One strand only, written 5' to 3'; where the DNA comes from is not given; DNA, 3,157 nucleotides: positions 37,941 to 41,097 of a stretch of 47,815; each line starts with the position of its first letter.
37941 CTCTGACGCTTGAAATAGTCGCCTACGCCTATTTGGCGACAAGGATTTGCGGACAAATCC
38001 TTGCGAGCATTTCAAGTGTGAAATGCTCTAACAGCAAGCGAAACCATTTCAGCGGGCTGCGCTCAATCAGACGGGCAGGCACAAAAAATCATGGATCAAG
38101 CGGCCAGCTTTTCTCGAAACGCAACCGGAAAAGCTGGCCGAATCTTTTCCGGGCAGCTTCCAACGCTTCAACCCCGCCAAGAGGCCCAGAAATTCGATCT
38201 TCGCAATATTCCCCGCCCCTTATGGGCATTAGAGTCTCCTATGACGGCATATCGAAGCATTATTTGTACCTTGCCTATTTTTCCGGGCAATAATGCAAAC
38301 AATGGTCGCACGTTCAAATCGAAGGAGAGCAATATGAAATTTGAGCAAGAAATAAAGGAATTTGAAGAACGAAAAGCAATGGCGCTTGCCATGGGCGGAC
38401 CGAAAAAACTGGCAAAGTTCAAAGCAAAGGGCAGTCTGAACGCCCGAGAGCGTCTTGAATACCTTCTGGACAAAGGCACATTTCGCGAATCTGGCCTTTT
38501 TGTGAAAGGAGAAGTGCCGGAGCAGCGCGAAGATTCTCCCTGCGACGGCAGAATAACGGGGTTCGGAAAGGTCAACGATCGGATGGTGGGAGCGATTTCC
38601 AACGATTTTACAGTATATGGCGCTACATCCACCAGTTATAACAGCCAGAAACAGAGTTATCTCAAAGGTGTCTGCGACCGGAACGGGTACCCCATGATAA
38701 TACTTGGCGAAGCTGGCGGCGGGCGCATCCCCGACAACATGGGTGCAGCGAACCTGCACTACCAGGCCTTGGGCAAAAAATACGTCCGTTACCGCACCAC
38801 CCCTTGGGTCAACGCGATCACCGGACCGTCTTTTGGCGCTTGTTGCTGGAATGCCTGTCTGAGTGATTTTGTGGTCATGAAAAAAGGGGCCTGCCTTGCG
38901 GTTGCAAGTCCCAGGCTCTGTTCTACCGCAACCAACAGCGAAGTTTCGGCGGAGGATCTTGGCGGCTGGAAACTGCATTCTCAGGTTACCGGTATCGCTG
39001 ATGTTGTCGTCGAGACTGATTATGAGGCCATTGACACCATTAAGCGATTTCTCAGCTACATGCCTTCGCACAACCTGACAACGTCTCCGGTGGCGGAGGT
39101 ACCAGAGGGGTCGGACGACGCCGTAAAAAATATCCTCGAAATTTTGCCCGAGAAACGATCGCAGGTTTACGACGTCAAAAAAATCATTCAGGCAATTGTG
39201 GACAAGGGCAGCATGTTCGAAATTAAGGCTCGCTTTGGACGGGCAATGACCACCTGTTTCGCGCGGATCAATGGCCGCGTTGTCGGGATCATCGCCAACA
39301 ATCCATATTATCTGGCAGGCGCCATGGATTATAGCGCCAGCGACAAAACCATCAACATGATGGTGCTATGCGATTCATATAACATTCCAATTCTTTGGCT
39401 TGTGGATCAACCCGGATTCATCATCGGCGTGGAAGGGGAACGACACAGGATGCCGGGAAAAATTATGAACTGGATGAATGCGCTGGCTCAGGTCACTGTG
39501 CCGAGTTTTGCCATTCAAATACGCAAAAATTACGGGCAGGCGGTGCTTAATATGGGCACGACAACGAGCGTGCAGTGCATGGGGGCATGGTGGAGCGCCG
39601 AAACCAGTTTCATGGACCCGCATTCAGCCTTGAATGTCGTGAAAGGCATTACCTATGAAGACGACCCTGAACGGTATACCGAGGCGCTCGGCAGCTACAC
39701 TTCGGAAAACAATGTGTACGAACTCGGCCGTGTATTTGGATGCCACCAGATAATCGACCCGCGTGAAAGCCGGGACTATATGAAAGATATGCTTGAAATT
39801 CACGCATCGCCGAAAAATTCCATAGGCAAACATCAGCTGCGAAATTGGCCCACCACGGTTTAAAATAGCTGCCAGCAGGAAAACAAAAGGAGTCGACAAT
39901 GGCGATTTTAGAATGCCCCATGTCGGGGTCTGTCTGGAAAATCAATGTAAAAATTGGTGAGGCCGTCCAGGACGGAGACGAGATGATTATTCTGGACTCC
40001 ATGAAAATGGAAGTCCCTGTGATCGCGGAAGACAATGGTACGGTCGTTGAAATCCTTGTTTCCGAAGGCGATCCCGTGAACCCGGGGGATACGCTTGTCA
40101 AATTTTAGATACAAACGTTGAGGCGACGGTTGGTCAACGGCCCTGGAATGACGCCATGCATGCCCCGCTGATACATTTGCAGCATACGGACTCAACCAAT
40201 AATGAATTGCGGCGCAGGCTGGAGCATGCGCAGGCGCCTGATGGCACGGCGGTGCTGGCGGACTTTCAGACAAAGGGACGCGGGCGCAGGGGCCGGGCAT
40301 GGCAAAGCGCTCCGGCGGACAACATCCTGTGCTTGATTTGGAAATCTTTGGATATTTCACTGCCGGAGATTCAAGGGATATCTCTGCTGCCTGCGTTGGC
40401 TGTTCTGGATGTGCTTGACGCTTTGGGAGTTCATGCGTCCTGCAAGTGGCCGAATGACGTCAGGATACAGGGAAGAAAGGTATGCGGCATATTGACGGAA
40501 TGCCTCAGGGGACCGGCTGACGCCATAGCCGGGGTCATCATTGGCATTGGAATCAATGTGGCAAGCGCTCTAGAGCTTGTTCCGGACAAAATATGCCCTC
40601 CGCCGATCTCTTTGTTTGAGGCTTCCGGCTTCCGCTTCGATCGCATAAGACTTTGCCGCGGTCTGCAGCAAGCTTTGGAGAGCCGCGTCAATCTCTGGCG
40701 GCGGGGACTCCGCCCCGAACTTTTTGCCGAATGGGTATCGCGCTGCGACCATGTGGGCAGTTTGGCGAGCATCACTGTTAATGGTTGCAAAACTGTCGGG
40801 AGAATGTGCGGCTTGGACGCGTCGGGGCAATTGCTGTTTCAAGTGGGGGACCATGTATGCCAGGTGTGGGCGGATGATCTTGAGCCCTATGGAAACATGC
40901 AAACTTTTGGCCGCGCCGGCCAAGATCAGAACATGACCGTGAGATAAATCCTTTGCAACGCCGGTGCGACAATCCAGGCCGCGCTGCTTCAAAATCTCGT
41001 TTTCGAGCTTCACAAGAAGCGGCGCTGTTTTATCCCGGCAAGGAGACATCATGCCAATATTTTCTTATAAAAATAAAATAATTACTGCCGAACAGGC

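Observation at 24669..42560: Low-G+C island of about 18 kb: a split Na+-translocating biotin decarboxylase wired to a crotonyl-CoA-to-acetyl-CoA module, two CoA-transferases, a TTT transporter, LysR and its own BirA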

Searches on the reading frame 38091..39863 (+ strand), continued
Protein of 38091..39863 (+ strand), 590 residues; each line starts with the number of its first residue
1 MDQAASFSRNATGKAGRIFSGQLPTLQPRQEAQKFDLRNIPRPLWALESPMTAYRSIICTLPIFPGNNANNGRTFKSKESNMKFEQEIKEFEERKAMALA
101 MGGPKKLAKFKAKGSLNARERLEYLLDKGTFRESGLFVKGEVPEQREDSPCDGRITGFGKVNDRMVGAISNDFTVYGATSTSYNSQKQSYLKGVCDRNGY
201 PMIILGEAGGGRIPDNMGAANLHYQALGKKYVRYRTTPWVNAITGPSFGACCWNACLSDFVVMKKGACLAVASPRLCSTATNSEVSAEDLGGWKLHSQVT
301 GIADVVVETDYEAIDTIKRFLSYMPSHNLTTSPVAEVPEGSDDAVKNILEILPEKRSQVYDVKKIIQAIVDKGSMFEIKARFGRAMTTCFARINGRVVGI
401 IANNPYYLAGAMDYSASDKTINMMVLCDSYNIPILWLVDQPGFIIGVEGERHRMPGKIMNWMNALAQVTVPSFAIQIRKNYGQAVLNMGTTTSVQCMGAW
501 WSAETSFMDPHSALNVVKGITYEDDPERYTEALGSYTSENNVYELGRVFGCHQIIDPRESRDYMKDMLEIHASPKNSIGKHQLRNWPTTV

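Call 97: predict_structure(alignment_id=A1)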
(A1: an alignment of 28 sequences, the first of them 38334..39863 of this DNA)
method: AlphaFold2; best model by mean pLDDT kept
length: 509 residues; sequences in the alignment: 28
mean_pLDDT: 82.5   pTM: 0.86
mean pLDDT of the five models: 82.5, 81.0, 80.3, 79.6, 78.2
residues with pLDDT >= 90: 177; 70-90: 243; 50-70: 82; < 50: 7
segments of 3 or more residues with pLDDT < 50: 132-136
pLDDT, mean of each block of 10 residues (from residue 1): 86 81 81 85 94 74 66 88 91 65 80 92 73 49 56 86 82 87 85 77 80 88 94 96 90 93 90 81 96 96 94 96 86 88 92 84 75 83 86 80 60 81 72 81 90 81 72 91 91 70 71
secondary structure, 60 per line:
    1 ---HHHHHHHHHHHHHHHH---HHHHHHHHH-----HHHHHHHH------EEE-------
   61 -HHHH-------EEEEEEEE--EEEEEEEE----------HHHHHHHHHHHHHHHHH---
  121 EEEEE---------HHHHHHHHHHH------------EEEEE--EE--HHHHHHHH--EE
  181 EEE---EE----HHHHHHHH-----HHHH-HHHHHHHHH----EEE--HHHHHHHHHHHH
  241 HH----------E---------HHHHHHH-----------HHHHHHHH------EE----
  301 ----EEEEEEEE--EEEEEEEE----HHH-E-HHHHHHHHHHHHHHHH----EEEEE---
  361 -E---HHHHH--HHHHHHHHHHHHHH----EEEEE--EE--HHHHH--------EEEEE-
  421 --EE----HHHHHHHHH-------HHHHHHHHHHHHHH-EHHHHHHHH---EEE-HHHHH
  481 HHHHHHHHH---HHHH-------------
elements in order: H4-19 H23-31 H37-44 E51-53 H62-65 E73-80 E83-90 H101-117 E121-125 H135-145 E158-162 H169-176 E179-183 H193-200 H206-209 H211-219 E224-226 H229-242 H263-269 H281-288 E305-312 E315-322 H333-348 E353-357 H366-370 H373-386 E391-395 H402-406 E415-419 H429-437 H445-458 H461-468 E472-474 H476-489 H493-496

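Call 99: fold_search(model_id=the predicted structure, library=pdb)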
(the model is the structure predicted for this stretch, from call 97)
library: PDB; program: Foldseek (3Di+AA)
matches with E <= 10: 1376; with E <= 0.001: 542
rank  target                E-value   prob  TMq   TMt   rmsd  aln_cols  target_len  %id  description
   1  1vrg_A                1.2e-48  1.00  0.87  0.86   3.4       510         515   33  Crystal structure of propionyl-CoA carboxylase, beta subunit (TM0716) from THERMOTOGA MARITIMA at 2.30 A resolution (released 2005-03-08)
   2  1on9_E                5.1e-47  1.00  0.85  0.84   3.6       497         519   30  Transcarboxylase 12S crystal structure: hexamer assembly and substrate binding to a multienzyme core (with hydrolyzed  (released 2003-05-20)
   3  1on3_B                6.8e-47  1.00  0.86  0.85   3.5       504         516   31  Transcarboxylase 12S crystal structure: hexamer assembly and substrate binding to a multienzyme core (with methylmalon (released 2003-05-20)
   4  1on3_C                7.3e-47  1.00  0.85  0.85   3.7       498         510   30  Transcarboxylase 12S crystal structure: hexamer assembly and substrate binding to a multienzyme core (with methylmalon (released 2003-05-20)
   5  1on3_A                9.8e-47  1.00  0.86  0.85   3.4       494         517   31  Transcarboxylase 12S crystal structure: hexamer assembly and substrate binding to a multienzyme core (with methylmalon (released 2003-05-20)
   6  1on3_E                1.6e-46  1.00  0.86  0.84   3.4       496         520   31  Transcarboxylase 12S crystal structure: hexamer assembly and substrate binding to a multienzyme core (with methylmalon (released 2003-05-20)
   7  1on9_C                4.1e-46  1.00  0.86  0.85   3.5       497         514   31  Transcarboxylase 12S crystal structure: hexamer assembly and substrate binding to a multienzyme core (with hydrolyzed  (released 2003-05-20)
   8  8pn8_A                4.9e-46  1.00  0.86  0.87   3.1       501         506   30  Engineered glycolyl-CoA carboxylase (L100N variant) with bound CoA (released 2023-11-29)
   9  6ybq_A                9.5e-46  1.00  0.84  0.85   3.6       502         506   30  Engineered glycolyl-CoA carboxylase (quintuple mutant) with bound CoA (released 2020-10-28)
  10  9yx2_F                1.2e-45  1.00  0.84  0.83   3.8       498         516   27  Structure of the long chain acyl-CoA carboxylase complex from Mycobacterium smegmatis with ATP, bicarbonate, and propi (released 2025-11-26)
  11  1on9_D                2.5e-45  1.00  0.85  0.86   3.2       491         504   30  Transcarboxylase 12S crystal structure: hexamer assembly and substrate binding to a multienzyme core (with hydrolyzed  (released 2003-05-20)
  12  7w5u_A                2.5e-45  1.00  0.86  0.85   3.4       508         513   27  Acetyl-CoA Carboxylase-AccB (released 2022-04-13)
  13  3iav_A                3.0e-45  1.00  0.85  0.83   3.7       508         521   28  Propionyl-CoA Carboxylase Beta Subunit, D422V (released 2010-06-30)
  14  9yx1_H                3.5e-45  1.00  0.84  0.80   3.8       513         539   28  Structure of the long chain acyl-CoA carboxylase complex from Mycobacterium smegmatis (released 2025-11-26)
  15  1on3_D                5.4e-45  1.00  0.85  0.84   3.4       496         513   31  Transcarboxylase 12S crystal structure: hexamer assembly and substrate binding to a multienzyme core (with methylmalon (released 2003-05-20)
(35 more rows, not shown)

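Call 100: get_annotated_region(hit=H8, flank=5000)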
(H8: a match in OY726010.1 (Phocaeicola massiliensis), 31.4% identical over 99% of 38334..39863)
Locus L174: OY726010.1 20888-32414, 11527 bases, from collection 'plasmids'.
description: Phocaeicola massiliensis strain Bacteroides massiliensis TSDC17.2-1.1 genome assembly, plasmid: 36
organism: Phocaeicola massiliensis (NCBI taxid 204516)
taxonomy: Bacteria; Bacteroidota; Bacteroidia; Bacteroidales; Bacteroidaceae; Phocaeicola; Phocaeicola massiliensis
host: -; source: -; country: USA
typing (MOB-suite, as given by PLSDB): non-mobilizable
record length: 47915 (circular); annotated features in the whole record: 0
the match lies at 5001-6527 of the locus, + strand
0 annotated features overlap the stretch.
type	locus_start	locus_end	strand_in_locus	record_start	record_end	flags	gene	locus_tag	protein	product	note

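Call 101: get_annotated_region(hit=H15, flank=5000)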
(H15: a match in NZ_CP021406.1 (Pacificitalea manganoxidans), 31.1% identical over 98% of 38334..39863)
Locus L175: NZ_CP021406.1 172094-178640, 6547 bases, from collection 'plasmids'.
description: Pacificitalea manganoxidans strain DY25 plasmid pDY25-B, complete sequence
organism: Pacificitalea manganoxidans (NCBI taxid 1411902)
taxonomy: Bacteria; Pseudomonadota; Alphaproteobacteria; Rhodobacterales; Paracoccaceae; Pacificitalea; Pacificitalea manganoxidans
host: -; source: cell culture,sediment; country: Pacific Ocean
typing (MOB-suite, as given by PLSDB): conjugative; replicon rep_cluster_558; relaxase MOBP,MOBP; mating-pair formation MPF_T
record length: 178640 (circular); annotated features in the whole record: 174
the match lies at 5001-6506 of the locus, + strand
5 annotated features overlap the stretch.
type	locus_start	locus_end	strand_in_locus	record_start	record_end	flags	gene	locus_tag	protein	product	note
CDS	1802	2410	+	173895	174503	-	-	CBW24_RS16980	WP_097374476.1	recombinase family protein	GO:0006310 - DNA recombination [Evidence IEA]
CDS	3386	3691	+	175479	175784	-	-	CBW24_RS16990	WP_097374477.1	integrase core domain-containing protein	GO:0015074 - DNA integration [Evidence IEA]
CDS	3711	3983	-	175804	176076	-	-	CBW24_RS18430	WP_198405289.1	nitroreductase family protein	-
CDS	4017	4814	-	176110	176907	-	-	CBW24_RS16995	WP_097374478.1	enoyl-CoA hydratase-related protein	-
CDS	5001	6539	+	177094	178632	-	-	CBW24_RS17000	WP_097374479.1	acyl-CoA carboxylase subunit beta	-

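Call 102: get_annotated_region(hit=H14, flank=5000)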
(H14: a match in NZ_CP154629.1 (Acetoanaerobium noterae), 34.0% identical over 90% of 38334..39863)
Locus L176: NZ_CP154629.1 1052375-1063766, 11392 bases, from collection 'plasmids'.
description: Acetoanaerobium noterae strain DSL2 plasmid pTPELB2, complete sequence
organism: Acetoanaerobium noterae (NCBI taxid 745369)
taxonomy: Bacteria; Bacillota; Clostridia; Peptostreptococcales; Filifactoraceae; Acetoanaerobium; Acetoanaerobium noterae
host: -; source: cell culture,Sludge of a digestion tower of a wastewater treatment plant; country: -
typing (MOB-suite, as given by PLSDB): non-mobilizable
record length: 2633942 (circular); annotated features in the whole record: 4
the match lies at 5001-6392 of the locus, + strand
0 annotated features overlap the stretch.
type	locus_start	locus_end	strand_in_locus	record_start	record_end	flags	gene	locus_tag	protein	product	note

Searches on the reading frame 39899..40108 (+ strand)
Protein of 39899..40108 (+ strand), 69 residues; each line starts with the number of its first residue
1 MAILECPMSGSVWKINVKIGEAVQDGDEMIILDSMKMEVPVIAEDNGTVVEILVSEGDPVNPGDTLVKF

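Call 4: search_protein_families(library=pfam, proteins=[window:39899-40108:+])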
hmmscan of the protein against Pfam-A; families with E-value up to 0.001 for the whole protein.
window:39899-40108:+ (69 aa): 5 families
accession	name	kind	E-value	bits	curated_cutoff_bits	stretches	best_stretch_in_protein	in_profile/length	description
PF00364.28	Biotin_lipoyl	-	6.4e-17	61.6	22.1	1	7-68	6-72/73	Biotin-requiring enzyme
PF13533.13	Biotin_lipoyl_2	-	1.7e-08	34.5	29.8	1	46-67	8-29/32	Biotin-lipoyl like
PF16576.10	HlyD_D23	-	2.5e-06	27.4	30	0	35-68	105-138/214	Barrel-sandwich domain of CusB or HlyD membrane-fusion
PF13437.12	HlyD_3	-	0.00011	23.3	22.2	0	7-32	5-30/106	HlyD family secretion protein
PF00358.26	PTS_EIIA_1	-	0.00032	20.8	27.2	0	8-38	79-109/127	phosphoenolpyruvate-dependent sugar phosphotransferase system, EIIA 1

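Call 6: search_protein_families(library=ncbifam, proteins=[window:39899-40108:+], max_evalue=0.00001)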
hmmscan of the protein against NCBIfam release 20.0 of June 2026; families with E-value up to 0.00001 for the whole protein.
window:39899-40108:+ (69 aa): 20 families
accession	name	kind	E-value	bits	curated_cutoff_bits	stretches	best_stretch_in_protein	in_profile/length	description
NF006079.0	PRK08225.1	equivalog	1.1e-24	86.2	95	1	3-68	3-68/70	acetyl-CoA carboxylase biotin carboxyl carrier protein subunit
NF004547.1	PRK05889.1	equivalog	1.5e-21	76.3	75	1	8-66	9-67/71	biotin/lipoyl-binding carrier protein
NF010643.0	PRK14040.1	subfamily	1.4e-17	63.4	892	1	4-68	529-593/595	oxaloacetate decarboxylase subunit alpha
NF006761.0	PRK09282.1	domain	2.3e-16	59.4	402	1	4-68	524-588/591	pyruvate carboxylase subunit B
NF005117.0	PRK06549.1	equivalog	6.3e-16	59.1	159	1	4-67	64-127/130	acetyl-CoA carboxylase biotin carboxyl carrier protein subunit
TIGR02712.1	urea_carbox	equivalog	1.1e-15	56.5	1303.85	1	4-67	1135-1198/1201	urea carboxylase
TIGR01108.1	oadA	equivalog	1.1e-14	53.8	756.5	1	4-66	520-582/582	sodium-extruding oxaloacetate decarboxylase subunit alpha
TIGR01235.1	pyruv_carbox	equivalog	3.9e-14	51.1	1114.45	1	5-68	1078-1141/1143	pyruvate carboxylase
NF009554.0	PRK12999.1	equivalog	4.3e-14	51.3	965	1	6-68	1082-1144/1147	pyruvate carboxylase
NF004173.0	PRK05641.1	equivalog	5e-14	53.1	199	1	3-68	86-151/153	putative acetyl-CoA carboxylase biotin carboxyl carrier protein subunit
NF010645.0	PRK14042.1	equivalog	2.8e-10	39.6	1182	1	8-68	532-592/596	pyruvate carboxylase subunit B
NF047903.1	MmDecMmdC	equivalog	4.1e-10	40.2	200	1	4-67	66-129/132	methylmalonyl-CoA decarboxylase subunit gamma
TIGR00531.1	BCCP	equivalog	7.6e-09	36.2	115.2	1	16-68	101-153/156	acetyl-CoA carboxylase biotin carboxyl carrier protein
NF005457.0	PRK07051.1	equivalog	4.1e-08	33.3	87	1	17-68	26-77/80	acetyl-CoA carboxylase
TIGR01843.1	type_I_hlyD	subfamily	2.1e-07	30.3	208.65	0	45-69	50-74/422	HlyD family type I secretion periplasmic adaptor subunit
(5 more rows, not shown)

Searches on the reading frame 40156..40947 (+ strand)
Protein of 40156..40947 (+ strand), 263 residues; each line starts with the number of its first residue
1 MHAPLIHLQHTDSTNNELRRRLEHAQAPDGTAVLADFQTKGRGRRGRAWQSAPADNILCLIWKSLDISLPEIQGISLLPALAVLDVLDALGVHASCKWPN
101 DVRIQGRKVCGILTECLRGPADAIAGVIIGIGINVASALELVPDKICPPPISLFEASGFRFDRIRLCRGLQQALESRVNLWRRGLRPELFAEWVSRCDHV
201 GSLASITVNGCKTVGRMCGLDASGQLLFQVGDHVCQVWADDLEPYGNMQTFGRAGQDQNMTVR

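Call 4: search_protein_families(library=pfam, proteins=[window:40156-40947:+])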
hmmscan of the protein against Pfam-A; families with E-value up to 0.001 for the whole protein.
window:40156-40947:+ (263 aa): 1 family
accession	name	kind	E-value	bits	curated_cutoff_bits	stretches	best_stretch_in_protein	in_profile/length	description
PF03099.24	BPL_LplA_LipB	-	2.9e-19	69.7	21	1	11-134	5-133/133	Biotin/lipoate A/B protein ligase family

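Call 6: search_protein_families(library=ncbifam, proteins=[window:40156-40947:+], max_evalue=0.00001)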
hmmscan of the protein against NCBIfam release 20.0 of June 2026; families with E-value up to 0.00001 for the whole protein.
window:40156-40947:+ (263 aa): 11 families
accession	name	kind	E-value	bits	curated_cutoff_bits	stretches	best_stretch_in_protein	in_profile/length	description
TIGR00121.1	birA_ligase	equivalog_domain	7.6e-41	140.2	83.1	1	6-234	3-224/235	biotin--[acetyl-CoA-carboxylase] ligase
NF008848.0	PRK11886.1-3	equivalog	1.6e-38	132.6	362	1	9-234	84-305/319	bifunctional biotin--[acetyl-CoA-carboxylase] ligase/biotin operon repressor BirA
NF008847.0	PRK11886.1-2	equivalog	7.6e-38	130.6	293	1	11-236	87-308/320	bifunctional biotin--[acetyl-CoA-carboxylase] ligase/biotin operon repressor BirA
NF006206.0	PRK08330.1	equivalog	9.1e-33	113.6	311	1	4-238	12-234/243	biotin--protein ligase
NF008849.0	PRK11886.1-4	equivalog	1.4e-25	90.1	474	1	8-231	84-303/320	bifunctional biotin--[acetyl-CoA-carboxylase] ligase/biotin operon repressor BirA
NF005405.0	PRK06955.1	equivalog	1.5e-25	89.9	312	1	9-139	39-177/300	biotin--[acetyl-CoA-carboxylase] ligase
NF008850.0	PRK11886.1-5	equivalog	2.4e-25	89.4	489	1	9-233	85-305/320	bifunctional biotin--[acetyl-CoA-carboxylase] ligase/biotin operon repressor BirA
NF004607.0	PRK05935.1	equivalog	8.2e-20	71.4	219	1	8-140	8-138/190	biotin--protein ligase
NF006294.0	PRK08477.1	equivalog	6.8e-16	58.3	179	1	6-138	7-134/214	biotin--[acetyl-CoA-carboxylase] ligase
NF008846.0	PRK11886.1-1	equivalog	1.8e-14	53.8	353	1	6-155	78-226/312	bifunctional biotin--[acetyl-CoA-carboxylase] ligase/biotin operon repressor BirA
NF009862.0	PRK13325.1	equivalog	5.9e-14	51.7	761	1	28-137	105-215/592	bifunctional biotin--[acetyl-CoA-carboxylase] ligase/type III pantothenate kinase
